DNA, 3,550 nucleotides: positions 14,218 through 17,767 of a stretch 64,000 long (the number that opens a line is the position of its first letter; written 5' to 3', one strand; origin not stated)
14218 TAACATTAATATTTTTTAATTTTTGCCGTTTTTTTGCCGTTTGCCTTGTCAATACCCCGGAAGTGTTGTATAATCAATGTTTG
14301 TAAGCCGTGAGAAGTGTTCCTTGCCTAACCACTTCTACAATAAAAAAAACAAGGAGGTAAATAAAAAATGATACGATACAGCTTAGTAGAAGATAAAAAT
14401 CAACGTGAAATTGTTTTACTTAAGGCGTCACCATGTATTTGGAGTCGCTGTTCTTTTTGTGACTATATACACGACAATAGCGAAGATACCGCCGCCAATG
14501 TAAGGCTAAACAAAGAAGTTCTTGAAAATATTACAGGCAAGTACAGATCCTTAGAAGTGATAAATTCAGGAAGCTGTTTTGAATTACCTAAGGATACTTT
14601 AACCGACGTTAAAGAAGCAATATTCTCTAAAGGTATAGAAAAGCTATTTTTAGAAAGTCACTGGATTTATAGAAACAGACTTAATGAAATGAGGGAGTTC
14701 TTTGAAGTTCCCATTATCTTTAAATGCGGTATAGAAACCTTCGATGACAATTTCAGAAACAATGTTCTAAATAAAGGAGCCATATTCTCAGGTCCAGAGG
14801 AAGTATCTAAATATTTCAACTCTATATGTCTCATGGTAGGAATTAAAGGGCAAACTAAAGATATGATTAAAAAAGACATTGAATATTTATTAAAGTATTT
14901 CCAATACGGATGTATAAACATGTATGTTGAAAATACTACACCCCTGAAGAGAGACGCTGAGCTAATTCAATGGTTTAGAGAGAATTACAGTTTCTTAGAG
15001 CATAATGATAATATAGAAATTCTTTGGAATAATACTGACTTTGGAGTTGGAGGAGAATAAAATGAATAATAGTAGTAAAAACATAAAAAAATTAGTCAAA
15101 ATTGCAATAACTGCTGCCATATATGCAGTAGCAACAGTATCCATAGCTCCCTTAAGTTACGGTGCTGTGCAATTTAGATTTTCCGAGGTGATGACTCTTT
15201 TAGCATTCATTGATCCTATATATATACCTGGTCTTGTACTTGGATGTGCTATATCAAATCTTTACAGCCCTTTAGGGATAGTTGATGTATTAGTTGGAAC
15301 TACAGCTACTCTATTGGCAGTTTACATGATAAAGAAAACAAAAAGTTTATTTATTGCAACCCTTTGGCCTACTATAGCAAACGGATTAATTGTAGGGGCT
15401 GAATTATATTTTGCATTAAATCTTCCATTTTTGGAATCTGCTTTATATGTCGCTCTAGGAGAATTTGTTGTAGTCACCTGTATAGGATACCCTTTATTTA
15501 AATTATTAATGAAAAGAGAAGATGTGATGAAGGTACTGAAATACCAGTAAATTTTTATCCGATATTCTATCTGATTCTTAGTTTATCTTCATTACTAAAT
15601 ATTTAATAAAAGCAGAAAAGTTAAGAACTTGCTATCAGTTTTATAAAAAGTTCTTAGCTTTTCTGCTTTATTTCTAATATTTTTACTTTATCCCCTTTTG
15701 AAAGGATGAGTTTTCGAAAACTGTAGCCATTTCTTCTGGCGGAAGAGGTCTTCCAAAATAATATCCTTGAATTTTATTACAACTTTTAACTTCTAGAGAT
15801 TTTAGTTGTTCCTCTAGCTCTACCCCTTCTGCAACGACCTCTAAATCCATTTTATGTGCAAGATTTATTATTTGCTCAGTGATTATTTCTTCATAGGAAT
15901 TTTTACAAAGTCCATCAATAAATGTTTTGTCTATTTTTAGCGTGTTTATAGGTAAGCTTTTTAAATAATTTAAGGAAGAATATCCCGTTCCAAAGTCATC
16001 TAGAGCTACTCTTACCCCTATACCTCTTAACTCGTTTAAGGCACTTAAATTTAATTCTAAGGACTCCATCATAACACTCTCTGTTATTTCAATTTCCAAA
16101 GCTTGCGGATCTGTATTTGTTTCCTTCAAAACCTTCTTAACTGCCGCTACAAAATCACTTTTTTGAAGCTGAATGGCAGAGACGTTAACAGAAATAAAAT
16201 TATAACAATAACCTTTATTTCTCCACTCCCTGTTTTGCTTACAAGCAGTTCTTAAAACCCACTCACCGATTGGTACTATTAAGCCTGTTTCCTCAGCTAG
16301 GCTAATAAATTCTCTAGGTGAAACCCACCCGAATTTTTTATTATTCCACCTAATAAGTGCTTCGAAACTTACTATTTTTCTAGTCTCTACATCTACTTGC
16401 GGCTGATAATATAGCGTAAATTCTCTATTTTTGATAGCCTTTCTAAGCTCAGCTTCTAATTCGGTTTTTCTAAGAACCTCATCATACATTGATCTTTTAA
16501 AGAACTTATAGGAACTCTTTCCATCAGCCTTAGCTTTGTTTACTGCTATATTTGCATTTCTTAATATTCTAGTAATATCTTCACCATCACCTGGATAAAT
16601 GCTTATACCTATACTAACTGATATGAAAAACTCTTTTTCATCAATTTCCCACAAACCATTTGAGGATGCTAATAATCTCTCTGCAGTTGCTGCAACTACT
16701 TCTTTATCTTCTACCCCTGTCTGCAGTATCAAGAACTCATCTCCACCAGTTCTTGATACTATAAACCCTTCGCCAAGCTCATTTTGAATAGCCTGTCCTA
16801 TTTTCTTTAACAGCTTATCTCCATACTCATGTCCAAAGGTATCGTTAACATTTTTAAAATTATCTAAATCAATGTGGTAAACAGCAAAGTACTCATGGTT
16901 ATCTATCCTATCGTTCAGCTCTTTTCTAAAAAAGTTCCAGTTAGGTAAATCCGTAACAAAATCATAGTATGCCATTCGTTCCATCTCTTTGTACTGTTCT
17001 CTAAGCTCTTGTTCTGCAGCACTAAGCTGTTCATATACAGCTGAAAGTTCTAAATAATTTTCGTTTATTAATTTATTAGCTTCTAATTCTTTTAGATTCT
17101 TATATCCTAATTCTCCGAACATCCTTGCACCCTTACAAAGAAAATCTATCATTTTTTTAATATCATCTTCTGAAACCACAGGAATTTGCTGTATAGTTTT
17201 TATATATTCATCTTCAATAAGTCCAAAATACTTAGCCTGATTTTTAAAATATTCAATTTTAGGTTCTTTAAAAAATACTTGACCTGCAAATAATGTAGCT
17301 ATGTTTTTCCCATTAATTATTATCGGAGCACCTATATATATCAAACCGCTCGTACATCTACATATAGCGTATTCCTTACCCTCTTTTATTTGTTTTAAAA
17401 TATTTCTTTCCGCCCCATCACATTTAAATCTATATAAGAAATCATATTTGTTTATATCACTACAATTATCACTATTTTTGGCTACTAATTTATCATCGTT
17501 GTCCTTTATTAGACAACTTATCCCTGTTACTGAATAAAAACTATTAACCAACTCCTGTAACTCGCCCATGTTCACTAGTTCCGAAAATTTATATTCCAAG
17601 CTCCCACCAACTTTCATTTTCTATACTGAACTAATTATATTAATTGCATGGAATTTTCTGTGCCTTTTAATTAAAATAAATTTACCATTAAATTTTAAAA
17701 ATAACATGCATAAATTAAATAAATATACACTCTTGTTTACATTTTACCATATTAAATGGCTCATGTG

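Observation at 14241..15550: Candidate preQ1-I riboswitch controlling a noncanonical radical-SAM gene plus a QueT transporter: likely queuine/preQ1 salvage module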

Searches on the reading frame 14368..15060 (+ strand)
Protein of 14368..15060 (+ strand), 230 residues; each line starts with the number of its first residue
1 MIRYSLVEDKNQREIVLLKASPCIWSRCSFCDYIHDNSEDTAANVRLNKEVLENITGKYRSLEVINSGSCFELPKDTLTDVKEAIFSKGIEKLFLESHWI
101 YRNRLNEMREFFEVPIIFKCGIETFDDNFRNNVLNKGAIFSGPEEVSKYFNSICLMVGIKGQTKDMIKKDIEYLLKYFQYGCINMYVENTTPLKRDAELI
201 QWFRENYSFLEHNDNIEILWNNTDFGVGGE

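Call 5: search_protein_families(library=pfam, proteins=[window:14368-15060:+], max_evalue=1)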
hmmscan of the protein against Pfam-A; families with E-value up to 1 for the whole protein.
window:14368-15060:+ (230 aa): 3 families
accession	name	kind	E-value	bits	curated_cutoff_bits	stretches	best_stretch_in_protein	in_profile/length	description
PF04055.27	Radical_SAM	-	0.00047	20.8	29.5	1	27-174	10-166/166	Radical SAM superfamily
PF23334.1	VWC2L_2nd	-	0.086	13.6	27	1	10-42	6-38/55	VWC2L-like domain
PF00502.25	Phycobilisome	-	0.24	11.8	22.2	1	164-211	73-115/155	Phycobilisome protein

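Call 6: search_protein_families(library=ncbifam, proteins=[window:14368-15060:+], max_evalue=1)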
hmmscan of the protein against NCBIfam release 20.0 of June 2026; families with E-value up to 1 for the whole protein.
window:14368-15060:+ (230 aa): 2 families
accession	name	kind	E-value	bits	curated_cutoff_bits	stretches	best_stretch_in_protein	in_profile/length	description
TIGR01210.1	TIGR01210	equivalog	6.6e-13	48.6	212.15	1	14-141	16-155/313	archaeosine biosynthesis radical SAM protein RaSEA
TIGR04479.1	bcpD_PhpK_rSAM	subfamily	0.0012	17.3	600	1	1-209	227-443/504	PhpK family radical SAM P-methyltransferase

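Call 8: find_homologous_proteins(query=window:14368-15060:+)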
Query window:14368-15060:+ (230 aa): 2208 proteins with E <= 0.001 among 2339 candidates; the best 120 are listed.
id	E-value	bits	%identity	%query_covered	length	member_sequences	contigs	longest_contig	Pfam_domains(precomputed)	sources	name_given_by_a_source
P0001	9.9e-152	521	98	100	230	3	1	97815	-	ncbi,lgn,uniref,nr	ncbi:radical SAM protein [Clostridium sp. CX1]|uniref:radical SAM protein n=1 Tax=Clostridium sp. CX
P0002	6.8e-129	446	83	100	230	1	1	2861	-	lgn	-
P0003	2.6e-119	415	77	100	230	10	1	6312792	-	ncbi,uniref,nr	ncbi:radical SAM protein [Clostridium sp. JS66]|uniref:radical SAM protein n=1 Tax=Clostridium sp. J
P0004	3.7e-118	411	75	100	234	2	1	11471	-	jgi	jgi:hypothetical protein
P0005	4.2e-117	408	73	100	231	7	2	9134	-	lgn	-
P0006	1.1e-116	406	74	100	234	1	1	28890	-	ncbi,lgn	-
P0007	3.2e-115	402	76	100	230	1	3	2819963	-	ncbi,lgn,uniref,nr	ncbi:radical SAM protein [Clostridium fermenticellae]|uniref:Radical SAM protein n=1 Tax=Clostridium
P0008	1.3e-113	396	74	99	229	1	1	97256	-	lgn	-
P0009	4.6e-112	391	71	99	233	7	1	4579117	-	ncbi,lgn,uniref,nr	ncbi:radical SAM protein [Clostridium sp. AWRP]|uniref:radical SAM protein n=1 Tax=Clostridium sp. A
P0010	1.0e-111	390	73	100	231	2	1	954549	-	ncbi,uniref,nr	ncbi:radical SAM protein [Clostridium aestuarii]|uniref:Radical SAM protein n=1 Tax=Clostridium aest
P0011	4.9e-110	385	70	99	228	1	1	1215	-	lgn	-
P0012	8.0e-110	384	70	100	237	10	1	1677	-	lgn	-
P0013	1.4e-109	383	73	100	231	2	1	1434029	-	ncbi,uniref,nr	ncbi:radical SAM protein [Clostridium ganghwense]|uniref:Radical SAM protein n=1 Tax=Clostridium gan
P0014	2.5e-109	382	69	100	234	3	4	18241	-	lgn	-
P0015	1.8e-108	380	69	100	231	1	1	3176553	-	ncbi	ncbi:radical SAM protein [Clostridium sp. LBM24168]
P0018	7.3e-108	378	68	100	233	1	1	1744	PF04055.28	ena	-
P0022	1.5e-107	377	71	99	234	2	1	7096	PF04055.28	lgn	-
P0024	6.3e-107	374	66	100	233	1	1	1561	PF04055.28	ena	-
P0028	6.6e-106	371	68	99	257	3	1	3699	PF04055.28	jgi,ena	-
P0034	7.4e-103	361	67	99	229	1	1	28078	PF04055.28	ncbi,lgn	ncbi:MAG: radical SAM protein [Clostridium sp.]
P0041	1.1e-101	357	67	99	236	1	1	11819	PF04055.28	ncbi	ncbi:MAG: radical SAM protein [Clostridiaceae bacterium]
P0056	3.8e-100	352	67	99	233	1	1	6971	PF04055.28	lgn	-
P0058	5.2e-100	352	68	99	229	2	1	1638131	PF04055.28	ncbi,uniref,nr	ncbi:radical SAM protein [Inediibacterium massiliense]|uniref:radical SAM protein n=1 Tax=Inediibact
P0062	9.4e-100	351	64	100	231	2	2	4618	PF04055.28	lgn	-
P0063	1.4e-99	350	64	99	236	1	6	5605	PF04055.28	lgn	-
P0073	4.8e-99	349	64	100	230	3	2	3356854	PF04055.28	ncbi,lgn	ncbi:radical SAM protein [Peptostreptococcaceae bacterium AGR-M142]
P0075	5.5e-99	348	64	100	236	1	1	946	PF04055.28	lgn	-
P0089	4.9e-98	345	66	99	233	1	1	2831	PF04055.28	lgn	-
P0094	7.2e-98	345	65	99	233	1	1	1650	PF04055.28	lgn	-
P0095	8.1e-98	345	65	99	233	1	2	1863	PF04055.28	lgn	-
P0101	1.9e-97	343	66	99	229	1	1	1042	PF04055.28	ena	-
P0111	7.0e-97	342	64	99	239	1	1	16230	PF04055.28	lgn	-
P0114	9.5e-97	341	66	99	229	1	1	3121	PF04055.28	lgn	-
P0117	1.3e-96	341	66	99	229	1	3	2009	PF04055.28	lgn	-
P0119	1.7e-96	340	66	99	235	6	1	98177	PF04055.28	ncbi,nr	ncbi:hypothetical protein F3D3_3724 [Fusibacter sp. 3D3]|nr:hypothetical protein F3D3_3724 [Fusibact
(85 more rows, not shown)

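Call 18: search_solved_structures(query=window:14368-15060:+, max_evalue=1, show_alignments=2)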
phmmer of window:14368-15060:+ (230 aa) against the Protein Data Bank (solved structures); distinct sequences matched with E-value up to 1: 2.
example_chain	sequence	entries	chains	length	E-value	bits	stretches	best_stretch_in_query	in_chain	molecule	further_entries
6p78_A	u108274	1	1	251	1.8e-78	266.5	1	1-228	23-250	Queuine lyase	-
8bf6_A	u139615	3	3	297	0.43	13.3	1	103-157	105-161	ABC transporter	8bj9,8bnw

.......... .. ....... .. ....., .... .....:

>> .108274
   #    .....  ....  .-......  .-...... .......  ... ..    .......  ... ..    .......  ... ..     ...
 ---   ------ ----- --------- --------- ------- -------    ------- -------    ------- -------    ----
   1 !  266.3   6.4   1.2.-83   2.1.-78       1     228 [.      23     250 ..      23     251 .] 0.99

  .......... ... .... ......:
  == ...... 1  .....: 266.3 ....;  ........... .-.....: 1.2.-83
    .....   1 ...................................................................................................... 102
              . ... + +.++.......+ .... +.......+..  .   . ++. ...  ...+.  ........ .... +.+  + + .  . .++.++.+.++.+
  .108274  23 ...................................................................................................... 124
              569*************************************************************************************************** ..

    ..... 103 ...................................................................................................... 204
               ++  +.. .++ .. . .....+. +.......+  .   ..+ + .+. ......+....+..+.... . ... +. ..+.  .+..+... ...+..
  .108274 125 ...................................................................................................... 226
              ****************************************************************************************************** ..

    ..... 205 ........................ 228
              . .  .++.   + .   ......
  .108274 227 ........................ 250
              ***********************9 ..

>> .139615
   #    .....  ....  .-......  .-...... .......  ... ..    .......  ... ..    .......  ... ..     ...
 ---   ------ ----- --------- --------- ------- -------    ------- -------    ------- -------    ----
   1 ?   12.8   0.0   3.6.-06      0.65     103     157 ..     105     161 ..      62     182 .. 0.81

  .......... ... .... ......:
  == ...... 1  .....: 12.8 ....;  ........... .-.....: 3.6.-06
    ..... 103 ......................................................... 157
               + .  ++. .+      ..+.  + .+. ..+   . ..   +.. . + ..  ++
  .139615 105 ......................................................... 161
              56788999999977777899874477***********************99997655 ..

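Call 20: find_related_loci(query=A1, collection=genome_contigs, flank=3000)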
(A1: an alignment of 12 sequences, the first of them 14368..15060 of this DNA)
Query A1 (230 aa) in genome_contigs; peptide patterns used: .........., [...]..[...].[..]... (x = any residue, [..] = any of these).
599 stretches matched a pattern (row limit reached: there are more); 562 encode a relative of the query (tblastn E <= 1e-3); the best 80 are kept; 80 distinct loci.
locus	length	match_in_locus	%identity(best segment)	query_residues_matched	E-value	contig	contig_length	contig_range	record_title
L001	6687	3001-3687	75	1-229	3e-122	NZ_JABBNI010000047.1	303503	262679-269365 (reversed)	Clostridium muellerianum strain P21 NODE_4_length_303503_cov_135.507156, whole genome shotgun sequence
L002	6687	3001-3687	76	1-229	2e-122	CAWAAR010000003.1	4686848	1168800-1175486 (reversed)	MAG: uncultured Clostridiaceae bacterium isolate MFD01299.bin.2.209 genome assembly, contig: contig_5117, whole genome s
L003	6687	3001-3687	76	1-229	2e-121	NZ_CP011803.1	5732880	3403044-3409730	Clostridium carboxidivorans P7 chromosome, complete genome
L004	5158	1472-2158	74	1-229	8e-120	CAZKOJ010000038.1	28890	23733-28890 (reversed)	MAG TPA_asm: uncultured Clostridium sp. isolate SRP302447_co2_83 genome assembly, contig: NODE_4420_length_28890_cov_7.3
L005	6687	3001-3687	75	1-229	4e-119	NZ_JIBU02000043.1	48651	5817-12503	Clostridium drakei strain SL1 contig_43, whole genome shotgun sequence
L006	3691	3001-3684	71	1-228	3e-116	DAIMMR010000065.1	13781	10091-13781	MAG TPA_asm: Clostridium sp. isolate CTOTU40300 NODE_4198_length_13781_cov_8.661081, whole genome shotgun sequence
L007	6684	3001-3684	74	3-230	5e-115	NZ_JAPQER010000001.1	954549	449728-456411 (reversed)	Clostridium aestuarii strain HY-45-18 spades_K_17_127_1, whole genome shotgun sequence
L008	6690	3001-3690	69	1-230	1e-113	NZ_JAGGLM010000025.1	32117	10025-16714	Clostridium algifaecis strain DSM 28783 Ga0454146_25, whole genome shotgun sequence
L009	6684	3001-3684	70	1-228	2e-113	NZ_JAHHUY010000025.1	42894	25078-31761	Clostridium tyrobutyricum strain FAM25158=Cl_52 NODE_25_length_42894_cov_165.279093, whole genome shotgun sequence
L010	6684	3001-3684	73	3-230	4e-113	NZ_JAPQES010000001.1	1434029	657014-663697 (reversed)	Clostridium ganghwense strain HY-42-06 spades_K_17_127_1, whole genome shotgun sequence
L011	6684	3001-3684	70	1-228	6e-113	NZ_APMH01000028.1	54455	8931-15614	Clostridium tyrobutyricum DSM 2637 = ATCC 25755 = JCM 11008 strain ATCC 25755 contig29, whole genome shotgun sequence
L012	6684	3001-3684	71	3-230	4e-110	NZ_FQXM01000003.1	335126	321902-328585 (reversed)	Clostridium grantii DSM 8605, whole genome shotgun sequence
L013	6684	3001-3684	70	3-230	3e-109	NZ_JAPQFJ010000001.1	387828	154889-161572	Clostridium brassicae strain ZC22-4 spades_K_17_127_1, whole genome shotgun sequence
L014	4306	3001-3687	68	1-229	9e-106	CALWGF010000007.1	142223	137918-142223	MAG: uncultured Clostridia bacterium isolate BRZ_DN__bin13 genome assembly, contig: BRZ_DN__NODE_218_length_142223_cov_1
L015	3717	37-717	67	3-229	7e-106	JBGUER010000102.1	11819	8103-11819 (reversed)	MAG: Clostridiaceae bacterium isolate DXN-07 NODE_102_length_11819_cov_4.024868, whole genome shotgun sequence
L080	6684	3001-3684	63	1-228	3e-95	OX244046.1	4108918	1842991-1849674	Clostridioides difficile genome assembly, chromosome: 1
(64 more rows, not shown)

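Call 50: predict_structure(alignment_id=A1)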
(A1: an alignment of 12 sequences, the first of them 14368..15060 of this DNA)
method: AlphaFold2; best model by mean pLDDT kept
length: 230 residues; sequences in the alignment: 12
mean_pLDDT: 90.8   pTM: 0.86
mean pLDDT of the five models: 90.8, 89.5, 88.2, 87.4, 86.2
residues with pLDDT >= 90: 172; 70-90: 48; 50-70: 5; < 50: 5
segments of 3 or more residues with pLDDT < 50: 226-230
pLDDT, mean of each block of 10 residues (from residue 1): 85 92 80 84 97 97 90 96 98 94 96 96 94 89 95 94 98 97 89 93 97 91 48
secondary structure, 60 per line:
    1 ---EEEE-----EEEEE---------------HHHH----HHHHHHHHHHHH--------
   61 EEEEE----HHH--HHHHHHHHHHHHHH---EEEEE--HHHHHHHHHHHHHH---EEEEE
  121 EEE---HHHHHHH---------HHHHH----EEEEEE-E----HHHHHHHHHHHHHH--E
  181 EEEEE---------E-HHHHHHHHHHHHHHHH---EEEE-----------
elements in order: E4-7 E13-17 H33-36 H41-52 E61-65 H75-88 E92-96 H99-112 E116-123 H127-133 H143-147 E152-157 H164-177 E180-185 H197-212 E216-219

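Call 54: fold_search(model_id=the predicted structure, library=pdb)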
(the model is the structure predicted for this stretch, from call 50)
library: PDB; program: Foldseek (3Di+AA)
matches with E <= 10: 1411; with E <= 0.001: 13
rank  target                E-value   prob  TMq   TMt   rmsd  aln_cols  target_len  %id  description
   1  6p78                  6.5e-30  1.00  0.95  0.95   1.6       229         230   55  queuine lyase from Clostridium spiroforme bound to SAM and queuine (released 2019-09-18)
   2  7o1p                  2.9e-05  1.00  0.48  0.35   6.2       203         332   17  [FeFe]-hydrogenase maturase HydE from T. Maritima (C-ter stretch absent) (released 2021-05-26)
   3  7o1o                  3.7e-05  1.00  0.50  0.35   7.4       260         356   14  Complex-B bound [FeFe]-hydrogenase maturase HydE fromT. Maritima (Auxiliary cluster deleted variant) (released 2021-05-26)
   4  5ff2                  5.4e-05  1.00  0.48  0.34   5.8       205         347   16  HydE from T. maritima in complex with (2R,4R)-TDA (released 2016-04-06)
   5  6wtf_B                6.1e-05  1.00  0.48  0.24   5.2       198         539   10  Structure of radical S-adenosylmethionine methyltransferase, TsrM, from Kitasatospora setae with tryptophan substrate  (released 2020-12-23)
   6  6wtf_A                1.1e-04  1.00  0.47  0.23   5.2       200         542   10  Structure of radical S-adenosylmethionine methyltransferase, TsrM, from Kitasatospora setae with tryptophan substrate  (released 2020-12-23)
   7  7kdy_B                1.8e-04  1.00  0.48  0.20   5.4       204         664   13  Crystal structure of Streptomyces tokunonesis TokK with hydroxycobalamin, 5'-deoxyadenosine, methionine, and (2R)-pant (released 2022-01-12)
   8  4u0o                  1.9e-04  1.00  0.62  0.53   4.6       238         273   15  Crystal structure of Thermosynechococcus elongatus Lipoyl Synthase 2 complexed with MTA and DTT (released 2014-08-20)
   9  3rfa_B                5.7e-04  1.00  0.58  0.40   6.1       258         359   13  X-ray structure of RlmN from Escherichia coli in complex with S-adenosylmethionine (released 2011-05-11)
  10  8k7m_B                5.7e-04  1.00  0.41  0.41   6.3       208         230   12  De novo design protein -T01 (released 2024-07-31)
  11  2qgq_C                6.0e-04  1.00  0.45  0.40   6.9       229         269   10  Crystal structure of TM_1862 from Thermotoga maritima. Northeast Structural Genomics Consortium target VR77 (released 2007-07-17)
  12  8k7m_A                7.3e-04  0.98  0.36  0.36  11.2       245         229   12  De novo design protein -T01 (released 2024-07-31)
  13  8ptx_C                8.2e-04  1.00  0.51  0.26   7.9       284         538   11  Cryo-EM structure of human Elp123 in complex with tRNA, acetyl-CoA, 5'-deoxyadenosine and methionine (released 2024-04-17)
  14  5exk_E                1.1e-03  1.00  0.54  0.43   6.6       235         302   16  Crystal structure of M. tuberculosis lipoyl synthase with 6-thiooctanoyl peptide intermediate (released 2016-08-10)
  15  3rfa_A                1.4e-03  1.00  0.55  0.41   6.9       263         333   14  X-ray structure of RlmN from Escherichia coli in complex with S-adenosylmethionine (released 2011-05-11)
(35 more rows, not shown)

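Call 66: search_protein_families(library=pfam, proteins=[L080:2429-2992:+, L080:1459-2427:+], max_evalue=0.001)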
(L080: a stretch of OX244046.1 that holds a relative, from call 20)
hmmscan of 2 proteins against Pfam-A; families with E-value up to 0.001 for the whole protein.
L080:2429-2992:+ (187 aa): 1 family
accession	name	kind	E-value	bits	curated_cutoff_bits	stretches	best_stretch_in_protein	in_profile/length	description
PF12822.12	ECF_trnsprt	-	2.9e-06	27.8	30.7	1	8-177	1-157/169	ECF transporter, substrate-specific component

L080:1459-2427:+ (322 aa): 1 family
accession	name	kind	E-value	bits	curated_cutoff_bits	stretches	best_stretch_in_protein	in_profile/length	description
PF01156.24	IU_nuc_hydro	-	6.7e-92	308.7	34.2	1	6-300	1-296/297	Inosine-uridine preferring nucleoside hydrolase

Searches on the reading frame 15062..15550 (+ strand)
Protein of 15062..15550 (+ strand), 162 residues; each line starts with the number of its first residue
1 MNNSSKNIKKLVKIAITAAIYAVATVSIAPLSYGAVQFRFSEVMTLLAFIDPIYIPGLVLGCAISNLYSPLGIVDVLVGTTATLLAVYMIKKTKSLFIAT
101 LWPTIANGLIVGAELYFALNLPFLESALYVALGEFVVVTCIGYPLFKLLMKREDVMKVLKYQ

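Call 5: search_protein_families(library=pfam, proteins=[window:15062-15550:+], max_evalue=1)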
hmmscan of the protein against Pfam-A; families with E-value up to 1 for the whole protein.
window:15062-15550:+ (162 aa): 1 family
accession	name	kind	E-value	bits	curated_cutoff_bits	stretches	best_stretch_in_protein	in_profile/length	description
PF06177.16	QueT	-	1.8e-43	148.7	33.7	1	11-151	1-141/141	QueT transporter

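Call 6: search_protein_families(library=ncbifam, proteins=[window:15062-15550:+], max_evalue=1)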
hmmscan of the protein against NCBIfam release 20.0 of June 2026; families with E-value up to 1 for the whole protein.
window:15062-15550:+ (162 aa): 1 family
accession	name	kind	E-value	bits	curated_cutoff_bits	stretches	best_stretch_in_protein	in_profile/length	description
NF010182.0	PRK13661.1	equivalog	0.22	11.3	99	0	5-56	4-54/183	ECF-type riboflavin transporter substrate-binding protein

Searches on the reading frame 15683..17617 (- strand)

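Call 56: search_protein_families(library=pfam, proteins=[window:15683-17617:-], max_evalue=0.001)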
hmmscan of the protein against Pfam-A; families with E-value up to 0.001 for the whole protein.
window:15683-17617:- (644 aa): 3 families
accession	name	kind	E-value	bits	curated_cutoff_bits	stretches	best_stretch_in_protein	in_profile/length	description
PF00563.25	EAL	-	1.1e-69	234.8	31.3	1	389-624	2-236/236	EAL domain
PF00990.26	GGDEF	-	1.5e-38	132.6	23.8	1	216-368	1-160/161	Diguanylate cyclase, GGDEF domain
PF10114.15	PocR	-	7.9e-35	120.5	23.9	1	13-172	1-162/162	Sensory domain found in PocR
